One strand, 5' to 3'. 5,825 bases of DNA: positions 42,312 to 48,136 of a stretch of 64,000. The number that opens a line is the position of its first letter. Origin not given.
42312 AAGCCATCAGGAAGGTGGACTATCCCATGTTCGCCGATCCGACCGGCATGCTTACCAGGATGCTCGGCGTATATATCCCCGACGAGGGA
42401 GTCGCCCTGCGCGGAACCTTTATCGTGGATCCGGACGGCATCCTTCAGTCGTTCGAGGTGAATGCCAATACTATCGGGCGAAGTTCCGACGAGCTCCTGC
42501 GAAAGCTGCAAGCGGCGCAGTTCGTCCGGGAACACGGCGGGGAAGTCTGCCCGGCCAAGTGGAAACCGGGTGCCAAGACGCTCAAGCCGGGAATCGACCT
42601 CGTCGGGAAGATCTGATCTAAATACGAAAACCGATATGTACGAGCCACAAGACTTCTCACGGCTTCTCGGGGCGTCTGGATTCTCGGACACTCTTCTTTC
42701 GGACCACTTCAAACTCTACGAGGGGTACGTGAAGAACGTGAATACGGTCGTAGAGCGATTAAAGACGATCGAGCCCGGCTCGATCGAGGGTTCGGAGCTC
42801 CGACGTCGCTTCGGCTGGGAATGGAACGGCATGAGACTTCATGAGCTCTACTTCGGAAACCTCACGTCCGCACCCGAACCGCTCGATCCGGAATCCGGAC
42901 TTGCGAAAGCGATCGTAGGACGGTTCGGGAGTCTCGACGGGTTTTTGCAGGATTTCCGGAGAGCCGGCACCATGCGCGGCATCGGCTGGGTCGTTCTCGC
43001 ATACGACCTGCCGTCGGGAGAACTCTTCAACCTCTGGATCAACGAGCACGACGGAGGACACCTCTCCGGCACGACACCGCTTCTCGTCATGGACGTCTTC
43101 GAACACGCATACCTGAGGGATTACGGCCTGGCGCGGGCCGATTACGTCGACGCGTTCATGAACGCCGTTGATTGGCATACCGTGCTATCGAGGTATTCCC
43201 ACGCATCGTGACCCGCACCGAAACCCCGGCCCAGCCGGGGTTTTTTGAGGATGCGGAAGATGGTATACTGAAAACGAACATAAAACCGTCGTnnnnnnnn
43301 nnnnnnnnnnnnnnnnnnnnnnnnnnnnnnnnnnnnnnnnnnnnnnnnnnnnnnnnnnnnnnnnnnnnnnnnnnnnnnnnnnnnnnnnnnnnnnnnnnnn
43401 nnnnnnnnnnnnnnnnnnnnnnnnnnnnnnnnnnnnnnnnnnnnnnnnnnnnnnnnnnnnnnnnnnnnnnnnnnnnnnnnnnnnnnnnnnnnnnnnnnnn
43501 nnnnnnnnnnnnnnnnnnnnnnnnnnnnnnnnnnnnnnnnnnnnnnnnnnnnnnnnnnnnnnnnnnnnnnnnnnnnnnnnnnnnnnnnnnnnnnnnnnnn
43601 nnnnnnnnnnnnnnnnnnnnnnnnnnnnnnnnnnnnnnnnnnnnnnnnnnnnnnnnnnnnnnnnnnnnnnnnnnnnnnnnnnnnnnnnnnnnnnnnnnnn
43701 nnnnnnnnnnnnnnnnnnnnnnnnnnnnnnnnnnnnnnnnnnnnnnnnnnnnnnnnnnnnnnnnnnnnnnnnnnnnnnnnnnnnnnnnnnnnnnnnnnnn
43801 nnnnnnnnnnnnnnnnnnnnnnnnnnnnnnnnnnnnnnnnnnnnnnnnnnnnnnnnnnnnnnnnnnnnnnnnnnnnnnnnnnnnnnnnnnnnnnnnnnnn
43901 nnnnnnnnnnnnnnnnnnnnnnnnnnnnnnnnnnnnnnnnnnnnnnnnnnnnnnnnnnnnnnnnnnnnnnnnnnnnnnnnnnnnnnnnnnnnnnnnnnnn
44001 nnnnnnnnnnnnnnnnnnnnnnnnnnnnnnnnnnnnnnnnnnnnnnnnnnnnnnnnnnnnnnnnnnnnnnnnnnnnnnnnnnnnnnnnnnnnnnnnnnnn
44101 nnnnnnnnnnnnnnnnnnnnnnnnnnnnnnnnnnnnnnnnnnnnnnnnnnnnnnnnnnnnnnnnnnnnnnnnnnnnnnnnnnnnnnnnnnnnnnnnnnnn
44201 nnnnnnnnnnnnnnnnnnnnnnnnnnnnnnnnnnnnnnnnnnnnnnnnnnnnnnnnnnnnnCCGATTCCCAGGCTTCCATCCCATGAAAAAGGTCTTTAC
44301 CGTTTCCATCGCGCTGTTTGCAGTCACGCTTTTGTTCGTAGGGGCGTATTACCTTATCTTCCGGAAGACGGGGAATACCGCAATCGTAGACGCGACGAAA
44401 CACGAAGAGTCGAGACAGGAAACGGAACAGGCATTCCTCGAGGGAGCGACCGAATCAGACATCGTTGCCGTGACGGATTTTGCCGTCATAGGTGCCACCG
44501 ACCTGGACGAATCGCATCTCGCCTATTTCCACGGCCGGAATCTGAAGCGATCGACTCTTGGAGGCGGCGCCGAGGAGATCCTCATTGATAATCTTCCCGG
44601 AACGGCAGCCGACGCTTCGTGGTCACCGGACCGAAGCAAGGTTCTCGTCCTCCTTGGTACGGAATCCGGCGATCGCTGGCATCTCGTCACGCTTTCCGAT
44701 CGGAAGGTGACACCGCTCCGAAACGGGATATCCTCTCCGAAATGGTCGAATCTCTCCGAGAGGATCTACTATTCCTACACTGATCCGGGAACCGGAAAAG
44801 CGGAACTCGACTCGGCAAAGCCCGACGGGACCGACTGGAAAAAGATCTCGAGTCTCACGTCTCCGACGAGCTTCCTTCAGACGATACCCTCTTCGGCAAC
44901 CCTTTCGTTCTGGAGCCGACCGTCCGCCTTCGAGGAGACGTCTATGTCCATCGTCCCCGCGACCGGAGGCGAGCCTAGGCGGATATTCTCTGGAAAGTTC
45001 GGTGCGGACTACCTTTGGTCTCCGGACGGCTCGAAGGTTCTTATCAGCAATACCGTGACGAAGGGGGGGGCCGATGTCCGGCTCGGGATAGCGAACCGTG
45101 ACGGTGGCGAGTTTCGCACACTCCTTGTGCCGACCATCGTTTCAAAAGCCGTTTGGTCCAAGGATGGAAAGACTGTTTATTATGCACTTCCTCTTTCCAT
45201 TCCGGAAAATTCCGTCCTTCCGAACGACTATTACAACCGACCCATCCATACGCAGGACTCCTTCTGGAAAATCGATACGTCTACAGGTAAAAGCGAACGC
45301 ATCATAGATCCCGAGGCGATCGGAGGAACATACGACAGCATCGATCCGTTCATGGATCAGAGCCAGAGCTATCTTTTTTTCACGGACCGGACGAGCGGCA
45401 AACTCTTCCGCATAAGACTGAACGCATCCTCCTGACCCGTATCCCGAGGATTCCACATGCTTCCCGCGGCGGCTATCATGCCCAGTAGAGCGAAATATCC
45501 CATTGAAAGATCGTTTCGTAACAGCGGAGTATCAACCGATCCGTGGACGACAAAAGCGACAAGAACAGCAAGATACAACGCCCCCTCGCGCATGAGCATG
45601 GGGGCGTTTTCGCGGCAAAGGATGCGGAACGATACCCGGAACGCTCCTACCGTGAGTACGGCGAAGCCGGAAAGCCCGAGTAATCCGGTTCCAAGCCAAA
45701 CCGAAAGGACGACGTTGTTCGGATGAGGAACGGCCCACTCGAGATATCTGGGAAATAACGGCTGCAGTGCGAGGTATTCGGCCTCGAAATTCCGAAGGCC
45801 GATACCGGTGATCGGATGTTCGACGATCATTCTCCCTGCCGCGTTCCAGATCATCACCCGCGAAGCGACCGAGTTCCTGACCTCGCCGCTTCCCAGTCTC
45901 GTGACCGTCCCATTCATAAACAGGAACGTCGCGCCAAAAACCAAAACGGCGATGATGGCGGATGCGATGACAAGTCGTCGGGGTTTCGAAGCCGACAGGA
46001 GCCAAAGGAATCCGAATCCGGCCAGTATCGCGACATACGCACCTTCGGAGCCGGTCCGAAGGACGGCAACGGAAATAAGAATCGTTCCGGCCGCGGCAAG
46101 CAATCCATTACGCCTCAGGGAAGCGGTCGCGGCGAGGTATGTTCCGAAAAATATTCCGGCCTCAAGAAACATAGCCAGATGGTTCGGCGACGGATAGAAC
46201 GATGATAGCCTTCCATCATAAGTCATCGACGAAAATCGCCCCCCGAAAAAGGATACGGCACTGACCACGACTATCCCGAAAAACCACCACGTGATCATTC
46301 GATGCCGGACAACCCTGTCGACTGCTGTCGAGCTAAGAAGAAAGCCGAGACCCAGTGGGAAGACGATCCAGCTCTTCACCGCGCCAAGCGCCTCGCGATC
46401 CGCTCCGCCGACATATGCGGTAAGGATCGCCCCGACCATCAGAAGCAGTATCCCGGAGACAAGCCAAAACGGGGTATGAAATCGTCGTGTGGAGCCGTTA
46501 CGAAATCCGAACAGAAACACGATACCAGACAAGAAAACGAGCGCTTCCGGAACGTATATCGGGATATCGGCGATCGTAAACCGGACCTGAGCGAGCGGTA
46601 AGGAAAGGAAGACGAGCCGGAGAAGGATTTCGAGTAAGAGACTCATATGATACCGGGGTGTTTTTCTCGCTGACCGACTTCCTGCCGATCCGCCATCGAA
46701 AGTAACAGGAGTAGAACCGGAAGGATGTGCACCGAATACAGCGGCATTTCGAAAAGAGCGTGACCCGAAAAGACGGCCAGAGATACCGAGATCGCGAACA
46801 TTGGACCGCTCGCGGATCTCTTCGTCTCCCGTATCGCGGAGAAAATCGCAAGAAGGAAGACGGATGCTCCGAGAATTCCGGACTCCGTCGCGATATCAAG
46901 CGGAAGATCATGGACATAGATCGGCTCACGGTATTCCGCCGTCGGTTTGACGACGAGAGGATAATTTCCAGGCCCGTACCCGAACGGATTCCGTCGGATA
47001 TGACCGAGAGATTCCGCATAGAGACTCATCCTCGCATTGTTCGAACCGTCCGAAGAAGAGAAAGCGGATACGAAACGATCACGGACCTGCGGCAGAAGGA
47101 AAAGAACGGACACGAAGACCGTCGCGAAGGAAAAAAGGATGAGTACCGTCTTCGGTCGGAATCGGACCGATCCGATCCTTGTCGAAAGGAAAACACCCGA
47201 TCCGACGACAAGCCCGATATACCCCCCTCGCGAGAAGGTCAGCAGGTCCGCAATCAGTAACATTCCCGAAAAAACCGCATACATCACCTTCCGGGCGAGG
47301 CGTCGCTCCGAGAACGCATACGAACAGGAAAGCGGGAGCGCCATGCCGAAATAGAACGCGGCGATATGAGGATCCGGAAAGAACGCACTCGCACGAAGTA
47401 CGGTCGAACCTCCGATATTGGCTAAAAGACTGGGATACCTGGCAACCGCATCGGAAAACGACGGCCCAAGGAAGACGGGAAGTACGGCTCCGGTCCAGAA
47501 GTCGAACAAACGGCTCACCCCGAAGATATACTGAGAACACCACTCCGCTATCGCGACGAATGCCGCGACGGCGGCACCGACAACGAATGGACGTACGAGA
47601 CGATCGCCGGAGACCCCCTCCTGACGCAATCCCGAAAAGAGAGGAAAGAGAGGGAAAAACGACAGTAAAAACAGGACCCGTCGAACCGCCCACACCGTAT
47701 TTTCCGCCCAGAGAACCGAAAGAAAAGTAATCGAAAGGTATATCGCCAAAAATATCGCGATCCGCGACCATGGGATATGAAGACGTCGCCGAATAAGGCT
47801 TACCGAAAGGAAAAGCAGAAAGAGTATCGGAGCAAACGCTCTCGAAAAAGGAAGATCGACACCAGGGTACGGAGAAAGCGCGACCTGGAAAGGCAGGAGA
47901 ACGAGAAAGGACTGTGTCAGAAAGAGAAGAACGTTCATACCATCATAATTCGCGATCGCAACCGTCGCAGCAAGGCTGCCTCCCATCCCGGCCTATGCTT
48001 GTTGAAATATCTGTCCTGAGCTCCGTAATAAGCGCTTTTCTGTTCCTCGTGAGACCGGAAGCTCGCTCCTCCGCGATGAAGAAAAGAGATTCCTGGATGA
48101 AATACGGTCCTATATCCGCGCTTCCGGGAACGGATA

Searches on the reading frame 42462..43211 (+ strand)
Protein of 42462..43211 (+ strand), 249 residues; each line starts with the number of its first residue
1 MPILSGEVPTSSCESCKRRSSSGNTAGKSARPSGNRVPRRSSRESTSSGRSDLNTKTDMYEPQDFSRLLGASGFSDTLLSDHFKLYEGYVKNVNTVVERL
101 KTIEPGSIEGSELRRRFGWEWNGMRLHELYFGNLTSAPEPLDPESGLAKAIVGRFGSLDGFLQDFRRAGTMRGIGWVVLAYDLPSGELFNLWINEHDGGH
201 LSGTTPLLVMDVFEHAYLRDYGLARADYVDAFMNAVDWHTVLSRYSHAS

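Call 18: search_protein_families(library=pfam, proteins=[window:42462-43211:+], max_evalue=0.00001)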
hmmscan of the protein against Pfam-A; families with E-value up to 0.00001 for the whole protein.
window:42462-43211:+ (249 aa): 1 family
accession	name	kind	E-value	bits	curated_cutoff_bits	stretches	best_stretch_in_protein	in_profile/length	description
PF02777.23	Sod_Fe_C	-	1.3e-24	86.6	20.9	1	144-242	2-100/102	Iron/manganese superoxide dismutases, C-terminal domain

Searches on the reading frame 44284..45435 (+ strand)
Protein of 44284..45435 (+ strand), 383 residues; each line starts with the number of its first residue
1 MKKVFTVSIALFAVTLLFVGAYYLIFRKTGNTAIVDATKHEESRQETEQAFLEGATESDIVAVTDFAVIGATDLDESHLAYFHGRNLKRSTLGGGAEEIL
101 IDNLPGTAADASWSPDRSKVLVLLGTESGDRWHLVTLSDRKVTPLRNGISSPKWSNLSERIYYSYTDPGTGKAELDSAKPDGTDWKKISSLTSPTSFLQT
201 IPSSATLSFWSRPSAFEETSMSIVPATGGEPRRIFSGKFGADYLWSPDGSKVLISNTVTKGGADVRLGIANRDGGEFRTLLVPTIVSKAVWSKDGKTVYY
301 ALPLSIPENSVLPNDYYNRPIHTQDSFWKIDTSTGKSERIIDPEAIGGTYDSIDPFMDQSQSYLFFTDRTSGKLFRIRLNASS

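Call 18: search_protein_families(library=pfam, proteins=[window:44284-45435:+], max_evalue=0.00001)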
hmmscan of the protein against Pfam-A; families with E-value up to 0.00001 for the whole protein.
window:44284-45435:+ (383 aa): 0 families

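Call 41: search_protein_families(library=pfam, proteins=[window:44284-45435:+], max_evalue=0.01)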
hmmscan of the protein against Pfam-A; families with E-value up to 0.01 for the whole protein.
window:44284-45435:+ (383 aa): 1 family
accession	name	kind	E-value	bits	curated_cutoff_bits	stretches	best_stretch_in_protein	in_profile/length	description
PF07676.18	PD40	-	1.9e-05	24.9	20.9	0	290-301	15-26/38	WD40-like Beta Propeller Repeat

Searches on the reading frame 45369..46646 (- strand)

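Call 18: search_protein_families(library=pfam, proteins=[window:45369-46646:-], max_evalue=0.00001)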
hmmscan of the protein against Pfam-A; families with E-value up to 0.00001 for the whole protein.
window:45369-46646:- (425 aa): 1 family
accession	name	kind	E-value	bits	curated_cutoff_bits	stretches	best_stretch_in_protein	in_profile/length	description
PF04932.20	Wzy_C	-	9e-20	71.4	31.7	1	187-328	2-148/149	O-Antigen ligase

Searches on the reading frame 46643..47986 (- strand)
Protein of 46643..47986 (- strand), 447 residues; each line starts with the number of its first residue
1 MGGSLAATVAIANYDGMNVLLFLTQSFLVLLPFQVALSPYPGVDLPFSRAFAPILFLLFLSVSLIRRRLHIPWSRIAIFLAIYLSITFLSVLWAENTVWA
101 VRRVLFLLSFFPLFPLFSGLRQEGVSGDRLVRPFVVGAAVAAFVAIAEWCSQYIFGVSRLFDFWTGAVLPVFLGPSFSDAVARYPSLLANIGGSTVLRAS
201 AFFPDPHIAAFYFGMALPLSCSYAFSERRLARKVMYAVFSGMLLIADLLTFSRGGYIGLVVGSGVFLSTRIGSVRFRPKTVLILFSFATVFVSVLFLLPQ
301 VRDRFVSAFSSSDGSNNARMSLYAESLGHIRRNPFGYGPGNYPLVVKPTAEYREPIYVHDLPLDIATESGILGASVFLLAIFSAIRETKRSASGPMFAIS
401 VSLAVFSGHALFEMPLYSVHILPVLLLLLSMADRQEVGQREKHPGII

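Call 19: search_protein_families(library=pfam, proteins=[window:46643-47986:-], max_evalue=0.00001)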
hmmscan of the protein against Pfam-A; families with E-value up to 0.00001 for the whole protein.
window:46643-47986:- (447 aa): 1 family
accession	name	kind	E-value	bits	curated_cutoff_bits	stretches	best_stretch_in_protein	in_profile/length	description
PF04932.20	Wzy_C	-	7.4e-17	62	31.7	1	242-378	5-149/149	O-Antigen ligase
